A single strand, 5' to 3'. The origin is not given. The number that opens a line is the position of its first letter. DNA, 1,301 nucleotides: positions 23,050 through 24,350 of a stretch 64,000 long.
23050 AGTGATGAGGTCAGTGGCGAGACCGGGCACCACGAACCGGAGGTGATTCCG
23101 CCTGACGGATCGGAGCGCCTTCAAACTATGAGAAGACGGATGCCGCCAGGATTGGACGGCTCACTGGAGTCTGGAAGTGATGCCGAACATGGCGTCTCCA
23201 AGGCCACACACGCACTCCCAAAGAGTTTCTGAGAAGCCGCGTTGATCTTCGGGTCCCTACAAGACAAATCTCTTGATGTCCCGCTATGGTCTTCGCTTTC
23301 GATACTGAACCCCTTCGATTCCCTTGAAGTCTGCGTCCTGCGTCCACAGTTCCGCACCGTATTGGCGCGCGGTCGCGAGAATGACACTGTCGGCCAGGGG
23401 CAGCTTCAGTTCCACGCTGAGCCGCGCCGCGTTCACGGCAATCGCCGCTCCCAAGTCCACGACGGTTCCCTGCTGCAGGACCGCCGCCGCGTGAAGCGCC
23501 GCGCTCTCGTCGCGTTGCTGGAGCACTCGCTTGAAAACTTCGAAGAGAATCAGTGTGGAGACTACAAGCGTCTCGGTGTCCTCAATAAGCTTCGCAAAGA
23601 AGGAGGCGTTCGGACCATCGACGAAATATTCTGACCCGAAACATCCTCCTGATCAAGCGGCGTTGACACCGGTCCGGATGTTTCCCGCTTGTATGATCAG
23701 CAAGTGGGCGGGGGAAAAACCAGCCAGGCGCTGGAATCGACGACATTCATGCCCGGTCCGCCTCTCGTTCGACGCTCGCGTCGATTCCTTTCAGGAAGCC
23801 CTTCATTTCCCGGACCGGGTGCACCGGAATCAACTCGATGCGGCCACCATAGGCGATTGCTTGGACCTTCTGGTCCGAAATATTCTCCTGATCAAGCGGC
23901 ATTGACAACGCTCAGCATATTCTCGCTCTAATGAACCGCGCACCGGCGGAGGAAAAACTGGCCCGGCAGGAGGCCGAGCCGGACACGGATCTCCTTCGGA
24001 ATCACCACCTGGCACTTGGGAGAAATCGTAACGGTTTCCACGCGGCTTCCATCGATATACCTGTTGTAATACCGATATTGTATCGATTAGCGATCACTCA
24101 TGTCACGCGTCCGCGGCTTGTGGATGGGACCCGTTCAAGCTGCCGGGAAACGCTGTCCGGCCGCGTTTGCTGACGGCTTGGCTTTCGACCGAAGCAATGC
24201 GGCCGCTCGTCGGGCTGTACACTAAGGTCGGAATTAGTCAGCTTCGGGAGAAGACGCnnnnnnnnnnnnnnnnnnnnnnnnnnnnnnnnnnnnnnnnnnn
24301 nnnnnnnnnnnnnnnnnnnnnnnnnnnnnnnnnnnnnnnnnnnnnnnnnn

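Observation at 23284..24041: Both genes of a vapBC toxin-antitoxin pair are independently split by copies of an 85-89 bp hairpin element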

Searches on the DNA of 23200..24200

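Call 27: search_rna_families(source=window, start=23200, end=24200, threshold=evalue, max_evalue=10)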
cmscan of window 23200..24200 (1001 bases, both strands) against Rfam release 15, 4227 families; matches with E-value up to 10: 1.
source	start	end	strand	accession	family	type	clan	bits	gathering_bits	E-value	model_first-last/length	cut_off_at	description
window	23931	23952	+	RF01149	sR10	Gene; snRNA; snoRNA; CD-box;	-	13.2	45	1.5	33-54/54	no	Small nucleolar RNA sR10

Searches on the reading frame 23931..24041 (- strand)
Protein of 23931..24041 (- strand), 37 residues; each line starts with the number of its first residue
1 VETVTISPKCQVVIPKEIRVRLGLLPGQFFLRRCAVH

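Call 69: find_encoding_contigs(protein=window:23931-24041:-, flank=3000, max_places=6)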
Protein seq(37 aa) (37 aa): no gene with exactly this product is on record in the collection.
